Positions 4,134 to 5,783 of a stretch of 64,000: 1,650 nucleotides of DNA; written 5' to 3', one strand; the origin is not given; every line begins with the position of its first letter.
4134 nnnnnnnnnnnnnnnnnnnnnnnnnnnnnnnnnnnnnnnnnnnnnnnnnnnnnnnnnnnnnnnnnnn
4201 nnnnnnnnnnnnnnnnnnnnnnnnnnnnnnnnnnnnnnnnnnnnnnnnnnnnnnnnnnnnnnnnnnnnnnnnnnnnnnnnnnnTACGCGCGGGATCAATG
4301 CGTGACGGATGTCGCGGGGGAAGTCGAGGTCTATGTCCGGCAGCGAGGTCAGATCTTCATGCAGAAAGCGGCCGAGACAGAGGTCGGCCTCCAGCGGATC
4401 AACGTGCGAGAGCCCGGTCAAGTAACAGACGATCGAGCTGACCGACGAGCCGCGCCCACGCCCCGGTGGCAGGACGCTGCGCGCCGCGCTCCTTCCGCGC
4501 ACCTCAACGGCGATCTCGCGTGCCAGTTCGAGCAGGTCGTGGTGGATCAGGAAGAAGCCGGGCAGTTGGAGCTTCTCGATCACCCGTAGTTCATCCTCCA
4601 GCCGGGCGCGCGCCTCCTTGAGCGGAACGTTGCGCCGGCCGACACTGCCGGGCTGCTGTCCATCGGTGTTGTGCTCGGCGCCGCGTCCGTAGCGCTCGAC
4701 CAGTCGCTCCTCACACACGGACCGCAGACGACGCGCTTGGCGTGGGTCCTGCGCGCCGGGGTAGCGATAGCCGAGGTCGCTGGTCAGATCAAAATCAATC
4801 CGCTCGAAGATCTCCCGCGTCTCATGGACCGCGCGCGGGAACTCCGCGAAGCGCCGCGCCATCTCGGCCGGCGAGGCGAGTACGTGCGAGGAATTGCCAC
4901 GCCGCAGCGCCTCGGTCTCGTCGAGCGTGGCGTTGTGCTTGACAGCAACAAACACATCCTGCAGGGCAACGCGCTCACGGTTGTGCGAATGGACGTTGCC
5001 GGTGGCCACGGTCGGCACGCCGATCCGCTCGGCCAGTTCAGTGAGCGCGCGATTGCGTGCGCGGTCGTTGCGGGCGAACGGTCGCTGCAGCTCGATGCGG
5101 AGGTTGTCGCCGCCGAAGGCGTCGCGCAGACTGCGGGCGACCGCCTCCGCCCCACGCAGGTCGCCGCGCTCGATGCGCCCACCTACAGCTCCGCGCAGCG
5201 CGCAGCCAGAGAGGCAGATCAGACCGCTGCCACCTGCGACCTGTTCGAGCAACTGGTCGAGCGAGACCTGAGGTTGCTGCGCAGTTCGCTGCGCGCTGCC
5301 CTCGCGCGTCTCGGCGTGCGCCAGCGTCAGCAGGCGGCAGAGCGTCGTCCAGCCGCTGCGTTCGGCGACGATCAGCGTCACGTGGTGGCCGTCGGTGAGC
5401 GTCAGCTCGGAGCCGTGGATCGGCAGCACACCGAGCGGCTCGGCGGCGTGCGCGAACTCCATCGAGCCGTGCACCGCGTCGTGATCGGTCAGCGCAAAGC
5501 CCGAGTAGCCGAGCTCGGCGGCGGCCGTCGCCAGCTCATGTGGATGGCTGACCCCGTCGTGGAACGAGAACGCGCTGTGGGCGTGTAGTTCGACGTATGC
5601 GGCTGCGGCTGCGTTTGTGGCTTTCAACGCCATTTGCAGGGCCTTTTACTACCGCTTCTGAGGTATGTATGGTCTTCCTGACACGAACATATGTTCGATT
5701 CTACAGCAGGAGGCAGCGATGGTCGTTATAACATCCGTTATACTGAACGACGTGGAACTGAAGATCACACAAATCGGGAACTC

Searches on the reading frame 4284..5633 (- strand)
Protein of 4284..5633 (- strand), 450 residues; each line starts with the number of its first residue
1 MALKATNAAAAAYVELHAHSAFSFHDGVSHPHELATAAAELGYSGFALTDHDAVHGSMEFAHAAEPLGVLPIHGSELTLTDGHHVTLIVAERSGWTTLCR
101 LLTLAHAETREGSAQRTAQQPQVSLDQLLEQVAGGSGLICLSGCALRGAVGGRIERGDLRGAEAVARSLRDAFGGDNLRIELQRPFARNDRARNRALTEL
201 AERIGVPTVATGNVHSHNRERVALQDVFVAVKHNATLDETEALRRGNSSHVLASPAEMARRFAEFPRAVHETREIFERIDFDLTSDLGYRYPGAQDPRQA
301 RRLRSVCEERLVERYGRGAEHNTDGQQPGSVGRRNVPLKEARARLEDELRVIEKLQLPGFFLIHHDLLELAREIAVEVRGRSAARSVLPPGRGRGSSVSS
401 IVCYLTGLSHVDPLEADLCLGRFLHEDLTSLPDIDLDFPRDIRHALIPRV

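Call 8: find_related_loci(query=window:4284-5633:-, collection=genome_contigs, flank=6000)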
Query window:4284-5633:- (450 aa) in genome_contigs; peptide patterns used: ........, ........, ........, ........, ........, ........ (x = any residue, [..] = any of these).
600 stretches matched a pattern (row limit reached: there are more); 576 encode a relative of the query (tblastn E <= 1e-3); the best 80 are kept; 80 distinct loci.
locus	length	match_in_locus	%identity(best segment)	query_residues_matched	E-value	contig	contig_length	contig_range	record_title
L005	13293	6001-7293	78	12-450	0e+0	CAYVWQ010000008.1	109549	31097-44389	MAG TPA_asm: uncultured Thermoleophilaceae bacterium isolate binchicken_co128_28 genome assembly, contig: NODE_104_lengt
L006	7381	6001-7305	74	12-450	0e+0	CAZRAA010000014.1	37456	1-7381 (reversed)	MAG TPA_asm: uncultured Thermoleophilaceae bacterium isolate SRP192515_co1_83 genome assembly, contig: NODE_899_length_3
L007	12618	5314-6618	73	11-450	0e+0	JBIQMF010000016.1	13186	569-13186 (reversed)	MAG: Solirubrobacterales bacterium isolate mag.17g NODE_2757_length_13186, whole genome shotgun sequence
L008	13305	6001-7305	74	12-450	0e+0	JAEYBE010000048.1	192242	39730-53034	MAG: Actinomycetes bacterium isolate OH_HDB_62 k127_547654, whole genome shotgun sequence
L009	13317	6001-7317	58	7-450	2e-160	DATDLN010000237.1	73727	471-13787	MAG TPA_asm: Thermoleophilaceae bacterium isolate SMAG_U385 k141_618692, whole genome shotgun sequence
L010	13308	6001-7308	60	13-450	7e-160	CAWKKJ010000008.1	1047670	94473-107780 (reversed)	MAG: uncultured Thermoleophilaceae bacterium isolate MFD05454.bin.1.273 genome assembly, contig: contig_14559, whole gen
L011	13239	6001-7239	60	13-450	2e-158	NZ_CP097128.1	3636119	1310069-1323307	Conexibacter sp. DBS9H8 chromosome, complete genome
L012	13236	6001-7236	59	7-450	8e-158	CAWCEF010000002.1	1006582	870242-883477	MAG: uncultured Solirubrobacterales bacterium isolate MFD04463.bin.1.43 genome assembly, contig: contig_17567, whole gen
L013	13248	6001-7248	62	13-450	6e-159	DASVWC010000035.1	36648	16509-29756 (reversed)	MAG TPA_asm: Thermoleophilaceae bacterium isolate SMAG_U3360 k141_498339, whole genome shotgun sequence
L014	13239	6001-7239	58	7-450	2e-157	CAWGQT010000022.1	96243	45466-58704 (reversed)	MAG: uncultured Solirubrobacterales bacterium isolate MFD05502.bin.1.138 genome assembly, contig: contig_54263, whole ge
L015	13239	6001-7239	59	7-450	1e-157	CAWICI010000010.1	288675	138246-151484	MAG: uncultured Solirubrobacterales bacterium isolate MFD09603.bin.2.101 genome assembly, contig: contig_72811, whole ge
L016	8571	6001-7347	58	10-450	6e-157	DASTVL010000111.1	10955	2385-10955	MAG TPA_asm: Solirubrobacterales bacterium isolate SMAG_U2358 k141_1125760, whole genome shotgun sequence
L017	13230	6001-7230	58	12-450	3e-156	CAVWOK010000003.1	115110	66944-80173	MAG: uncultured Solirubrobacterales bacterium isolate MFD09603.bin.1.340 genome assembly, contig: contig_12436, whole ge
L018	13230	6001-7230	60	9-450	5e-156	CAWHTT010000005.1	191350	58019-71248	MAG: uncultured Solirubrobacterales bacterium isolate MFD06526.bin.1.90 genome assembly, contig: contig_1374, whole geno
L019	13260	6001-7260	58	5-450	8e-156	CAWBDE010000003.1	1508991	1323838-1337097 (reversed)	MAG: uncultured Actinomycetota bacterium isolate MFD09603.bin.1.250 genome assembly, contig: contig_3544, whole genome s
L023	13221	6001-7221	59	12-450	6e-155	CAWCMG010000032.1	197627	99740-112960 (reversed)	MAG: uncultured Solirubrobacterales bacterium isolate MFD05502.bin.1.152 genome assembly, contig: contig_66420, whole ge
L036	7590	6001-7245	58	7-450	4e-153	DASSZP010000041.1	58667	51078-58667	MAG TPA_asm: Solirubrobacteraceae bacterium isolate SMAG_U712 k141_753328, whole genome shotgun sequence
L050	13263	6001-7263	58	11-450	6e-151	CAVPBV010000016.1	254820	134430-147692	MAG: uncultured Solirubrobacterales bacterium isolate MFD00008.bin.1.168 genome assembly, contig: contig_8503, whole gen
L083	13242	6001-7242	56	12-450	4e-146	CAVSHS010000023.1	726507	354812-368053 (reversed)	MAG: uncultured Solirubrobacteraceae bacterium isolate MFD04212.bin.2.128 genome assembly, contig: contig_492, whole gen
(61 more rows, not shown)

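Call 17: search_protein_families(library=pfam, proteins=[L015:4449-5900:-, L013:4251-5951:-, L018:5243-5980:-, L023:5244-5951:-, L050:5212-5979:-, L009:5539-5976:-, L014:5693-5995:-, L083:5687-5989:-, L010:4695-5921:-, L036:4425-5855:-], max_evalue=0.001)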
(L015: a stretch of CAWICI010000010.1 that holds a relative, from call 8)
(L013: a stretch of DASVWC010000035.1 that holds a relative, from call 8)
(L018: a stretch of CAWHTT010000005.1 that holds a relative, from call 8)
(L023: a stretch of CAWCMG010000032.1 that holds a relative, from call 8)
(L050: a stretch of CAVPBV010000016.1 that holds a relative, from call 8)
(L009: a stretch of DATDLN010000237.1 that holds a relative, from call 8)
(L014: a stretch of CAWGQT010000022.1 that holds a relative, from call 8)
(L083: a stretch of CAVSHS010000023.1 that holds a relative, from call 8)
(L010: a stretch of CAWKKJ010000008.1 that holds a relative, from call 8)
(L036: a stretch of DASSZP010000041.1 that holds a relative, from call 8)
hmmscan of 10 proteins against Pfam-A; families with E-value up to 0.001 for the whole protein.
L015:4449-5900:- (483 aa): 1 family
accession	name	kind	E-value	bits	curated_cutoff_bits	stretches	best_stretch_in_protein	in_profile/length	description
PF07690.21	MFS_1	-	1.5e-53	182.4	33.4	3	19-245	2-222/347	Major Facilitator Superfamily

L013:4251-5951:- (566 aa): 1 family
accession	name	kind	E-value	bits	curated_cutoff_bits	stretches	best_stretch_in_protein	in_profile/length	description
PF20237.3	DUF6594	-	0.00014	22.3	30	0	226-410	88-232/238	Family of unknown function (DUF6594)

L018:5243-5980:- (245 aa): 1 family
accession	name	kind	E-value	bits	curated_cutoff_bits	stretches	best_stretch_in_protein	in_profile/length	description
PF03009.23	GDPD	-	4.3e-28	99.5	23.6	1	23-234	1-243/244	Glycerophosphoryl diester phosphodiesterase family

L023:5244-5951:- (235 aa): 1 family
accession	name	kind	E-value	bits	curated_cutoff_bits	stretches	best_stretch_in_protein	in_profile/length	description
PF00596.27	Aldolase_II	-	4.1e-37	128.3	22.2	1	12-189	2-182/183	Class II Aldolase and Adducin N-terminal domain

L050:5212-5979:- (255 aa): 1 family
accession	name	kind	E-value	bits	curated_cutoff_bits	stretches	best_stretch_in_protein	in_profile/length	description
PF00596.27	Aldolase_II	-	7.8e-41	140.4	22.2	1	33-210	3-183/183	Class II Aldolase and Adducin N-terminal domain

L009:5539-5976:- (145 aa): 0 families

L014:5693-5995:- (100 aa): 0 families

L083:5687-5989:- (100 aa): 0 families

L010:4695-5921:- (408 aa): 0 families

L036:4425-5855:- (476 aa): 1 family
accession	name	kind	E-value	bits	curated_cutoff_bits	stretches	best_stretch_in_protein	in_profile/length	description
PF07690.21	MFS_1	-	3.7e-60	204.1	33.4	3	15-240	2-221/347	Major Facilitator Superfamily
